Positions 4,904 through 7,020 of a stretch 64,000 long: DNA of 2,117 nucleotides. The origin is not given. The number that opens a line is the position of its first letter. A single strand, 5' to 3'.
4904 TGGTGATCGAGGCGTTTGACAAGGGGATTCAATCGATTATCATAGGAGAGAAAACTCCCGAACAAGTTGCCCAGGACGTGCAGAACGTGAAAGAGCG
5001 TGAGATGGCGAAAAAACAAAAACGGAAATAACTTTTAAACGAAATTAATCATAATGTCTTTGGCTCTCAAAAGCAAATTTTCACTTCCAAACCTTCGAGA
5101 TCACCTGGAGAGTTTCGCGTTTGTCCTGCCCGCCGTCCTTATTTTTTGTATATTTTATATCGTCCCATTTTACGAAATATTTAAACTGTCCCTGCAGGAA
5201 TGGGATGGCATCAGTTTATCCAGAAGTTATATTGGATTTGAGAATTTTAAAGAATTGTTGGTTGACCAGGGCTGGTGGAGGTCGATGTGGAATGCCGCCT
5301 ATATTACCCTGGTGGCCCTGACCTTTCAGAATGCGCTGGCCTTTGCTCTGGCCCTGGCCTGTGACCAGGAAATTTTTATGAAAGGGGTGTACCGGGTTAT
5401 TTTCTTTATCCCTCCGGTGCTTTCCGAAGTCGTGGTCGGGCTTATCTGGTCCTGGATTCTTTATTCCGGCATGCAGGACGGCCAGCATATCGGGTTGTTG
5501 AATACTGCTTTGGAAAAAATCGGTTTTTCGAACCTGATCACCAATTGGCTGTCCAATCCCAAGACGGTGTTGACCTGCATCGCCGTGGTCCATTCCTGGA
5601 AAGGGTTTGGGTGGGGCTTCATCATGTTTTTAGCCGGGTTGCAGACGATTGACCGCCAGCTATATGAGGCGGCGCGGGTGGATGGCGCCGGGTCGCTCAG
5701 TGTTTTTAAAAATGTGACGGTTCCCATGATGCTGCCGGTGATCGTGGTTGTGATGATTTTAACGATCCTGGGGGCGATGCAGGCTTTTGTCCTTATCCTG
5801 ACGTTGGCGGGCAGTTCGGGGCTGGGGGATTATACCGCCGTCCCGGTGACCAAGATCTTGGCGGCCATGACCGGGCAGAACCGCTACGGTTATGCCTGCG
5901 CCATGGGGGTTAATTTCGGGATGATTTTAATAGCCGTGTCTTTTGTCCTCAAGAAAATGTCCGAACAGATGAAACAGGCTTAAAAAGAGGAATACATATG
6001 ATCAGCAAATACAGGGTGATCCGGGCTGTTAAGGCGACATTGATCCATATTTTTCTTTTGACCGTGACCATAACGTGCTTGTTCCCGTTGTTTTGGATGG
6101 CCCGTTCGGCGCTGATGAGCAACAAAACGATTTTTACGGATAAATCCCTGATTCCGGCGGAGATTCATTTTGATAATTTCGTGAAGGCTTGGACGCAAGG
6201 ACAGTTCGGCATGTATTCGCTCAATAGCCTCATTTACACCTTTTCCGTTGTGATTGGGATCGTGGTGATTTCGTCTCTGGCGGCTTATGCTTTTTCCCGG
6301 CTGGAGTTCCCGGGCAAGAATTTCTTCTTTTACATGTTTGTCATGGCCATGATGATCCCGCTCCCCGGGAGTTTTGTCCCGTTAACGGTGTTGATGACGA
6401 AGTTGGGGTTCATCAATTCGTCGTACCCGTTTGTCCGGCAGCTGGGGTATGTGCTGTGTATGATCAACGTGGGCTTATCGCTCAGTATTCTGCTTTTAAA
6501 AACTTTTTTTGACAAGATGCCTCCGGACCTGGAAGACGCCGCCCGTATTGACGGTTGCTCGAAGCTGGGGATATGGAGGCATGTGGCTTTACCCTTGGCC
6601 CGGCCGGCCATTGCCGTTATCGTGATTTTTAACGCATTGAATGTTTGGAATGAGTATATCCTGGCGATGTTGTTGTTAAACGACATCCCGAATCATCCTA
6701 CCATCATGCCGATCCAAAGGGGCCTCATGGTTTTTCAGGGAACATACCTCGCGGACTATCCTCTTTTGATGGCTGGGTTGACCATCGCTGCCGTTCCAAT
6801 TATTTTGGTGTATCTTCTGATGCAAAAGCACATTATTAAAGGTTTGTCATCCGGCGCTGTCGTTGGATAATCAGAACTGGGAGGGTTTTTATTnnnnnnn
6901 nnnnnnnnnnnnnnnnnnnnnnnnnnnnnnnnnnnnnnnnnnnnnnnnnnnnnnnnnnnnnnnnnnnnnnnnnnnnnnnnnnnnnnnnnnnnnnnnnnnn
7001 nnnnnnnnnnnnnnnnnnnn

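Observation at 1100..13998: Candidate glucan/oligosaccharide utilisation locus assembled from a GH94 phosphorylase, an ATPase-less ABC importer, a GH72-like enzyme, Trp-module and CBM-like proteins, and a LacI regulator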

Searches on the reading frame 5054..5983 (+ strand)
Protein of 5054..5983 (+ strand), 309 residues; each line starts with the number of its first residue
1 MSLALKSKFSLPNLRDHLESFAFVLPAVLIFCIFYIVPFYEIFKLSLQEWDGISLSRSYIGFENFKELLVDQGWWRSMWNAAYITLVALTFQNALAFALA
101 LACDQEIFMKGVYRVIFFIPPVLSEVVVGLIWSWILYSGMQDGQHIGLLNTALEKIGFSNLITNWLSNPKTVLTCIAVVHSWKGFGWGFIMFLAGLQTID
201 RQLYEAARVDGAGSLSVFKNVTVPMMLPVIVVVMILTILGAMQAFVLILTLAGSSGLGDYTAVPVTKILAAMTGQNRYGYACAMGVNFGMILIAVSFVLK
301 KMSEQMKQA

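Call 3: search_protein_families(library=pfam, proteins=[window:5054-5983:+], max_evalue=0.01)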
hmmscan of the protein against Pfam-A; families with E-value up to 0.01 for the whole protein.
window:5054-5983:+ (309 aa): 1 family
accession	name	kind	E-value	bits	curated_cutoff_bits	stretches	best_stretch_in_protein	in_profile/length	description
PF00528.27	BPD_transp_1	-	2.1e-17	63.9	26.4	1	108-299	15-174/184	Binding-protein-dependent transport system inner membrane component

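Call 8: search_protein_families(library=ncbifam, proteins=[window:5054-5983:+], max_evalue=0.01)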
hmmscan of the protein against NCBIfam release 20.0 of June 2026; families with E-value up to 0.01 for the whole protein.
window:5054-5983:+ (309 aa): 22 families
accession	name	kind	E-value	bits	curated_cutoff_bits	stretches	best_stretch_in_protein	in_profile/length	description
NF007852.0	PRK10561.1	equivalog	8.7e-25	88.2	335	1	11-275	5-261/295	sn-glycerol-3-phosphate ABC transporter permease UgpA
NF040931.1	ABC_arch_GlcT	equivalog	2.1e-21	76.8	360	1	24-295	2-261/278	glucose ABC transporter permease GlcT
NF008232.0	PRK10999.1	equivalog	2.6e-18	66.1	392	1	56-296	258-508/520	maltose ABC transporter permease MalF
TIGR03262.1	PhnU2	equivalog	4.6e-14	52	593.25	1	22-294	5-244/546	putative 2-aminoethylphosphonate ABC transporter permease subunit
TIGR01581.1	Mo_ABC_porter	hypoth_equivalog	4.9e-10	39.3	210.3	1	69-298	14-221/225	ABC transporter permease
NF011624.0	PRK15050.1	equivalog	1.1e-08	34.6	247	1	14-286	18-269/297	2-aminoethylphosphonate ABC transporter permease subunit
NF008231.0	PRK10998.1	equivalog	5.9e-08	32.6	261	1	196-247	181-232/296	maltose ABC transporter permease MalG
NF040839.1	tungstate_WtpB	equivalog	5.6e-07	29.4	340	1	64-296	36-239/251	tungstate ABC transporter permease WtpB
NF007044.0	PRK09497.1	equivalog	7.1e-07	29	348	1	30-257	18-234/285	spermidine/putrescine ABC transporter permease PotB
NF040733.1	ABC_perm_U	equivalog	2.7e-06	27.1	295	1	193-261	140-207/251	ABC transporter permease subunit SaoP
TIGR03226.1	PhnU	equivalog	1.3e-05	24.8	283.45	1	191-297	197-294/311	2-aminoethylphosphonate ABC transporter permease subunit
NF006939.0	PRK09421.1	equivalog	1.6e-05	24.4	262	1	84-303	18-224/230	molybdate ABC transporter permease subunit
TIGR03255.1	PhnV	equivalog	2.1e-05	24.3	358.7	0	27-130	19-124/270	2-aminoethylphosphonate ABC transport system, membrane component PhnV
NF040932.1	ABC_arch_GlcU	equivalog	2.9e-05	23.8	340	1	188-255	139-215/272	glucose ABC transporter permease GlcU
TIGR02141.1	modB_ABC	equivalog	6.2e-05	22.7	182.6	1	83-300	9-206/208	molybdate ABC transporter permease subunit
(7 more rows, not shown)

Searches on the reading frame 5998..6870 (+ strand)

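Call 3: search_protein_families(library=pfam, proteins=[window:5998-6870:+], max_evalue=0.01)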
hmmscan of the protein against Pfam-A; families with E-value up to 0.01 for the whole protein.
window:5998-6870:+ (290 aa): 1 family
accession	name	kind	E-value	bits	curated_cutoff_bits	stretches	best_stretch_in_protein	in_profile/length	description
PF00528.27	BPD_transp_1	-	5.2e-15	56.1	26.4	1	89-283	2-182/184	Binding-protein-dependent transport system inner membrane component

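Call 8: search_protein_families(library=ncbifam, proteins=[window:5998-6870:+], max_evalue=0.01)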
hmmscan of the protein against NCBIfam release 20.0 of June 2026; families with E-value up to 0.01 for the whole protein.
window:5998-6870:+ (290 aa): 11 families
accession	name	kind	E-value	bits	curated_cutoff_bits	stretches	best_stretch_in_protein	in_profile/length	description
NF008210.0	PRK10973.1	equivalog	1.9e-32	113.1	297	1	14-284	10-277/281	sn-glycerol-3-phosphate ABC transporter permease UgpE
NF008231.0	PRK10998.1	equivalog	1.1e-29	104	261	1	11-289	11-295/296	maltose ABC transporter permease MalG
NF040932.1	ABC_arch_GlcU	equivalog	4.7e-29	101.9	340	1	12-284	1-265/272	glucose ABC transporter permease GlcU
TIGR01581.1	Mo_ABC_porter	hypoth_equivalog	3.8e-09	36.4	210.3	1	75-209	24-164/225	ABC transporter permease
TIGR02141.1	modB_ABC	equivalog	1.3e-07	31.4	182.6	1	77-274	3-205/208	molybdate ABC transporter permease subunit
NF040839.1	tungstate_WtpB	equivalog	3.3e-07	30.2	340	1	81-211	52-188/251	tungstate ABC transporter permease WtpB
TIGR02139.1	permease_CysT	equivalog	8.4e-07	28.8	246.1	1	54-256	32-234/265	sulfate ABC transporter permease subunit CysT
NF007047.0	PRK09500.1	equivalog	8.8e-06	25.5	326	1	75-207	61-187/257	spermidine/putrescine ABC transporter permease PotC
TIGR00969.1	3a0106s02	subfamily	0.00011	21.8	240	1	58-268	47-260/272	sulfate ABC transporter permease subunit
TIGR03262.1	PhnU2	equivalog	0.00012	20.9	593.25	1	12-210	3-197/546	putative 2-aminoethylphosphonate ABC transporter permease subunit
NF006939.0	PRK09421.1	equivalog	0.00024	20.6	262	1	83-240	21-185/230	molybdate ABC transporter permease subunit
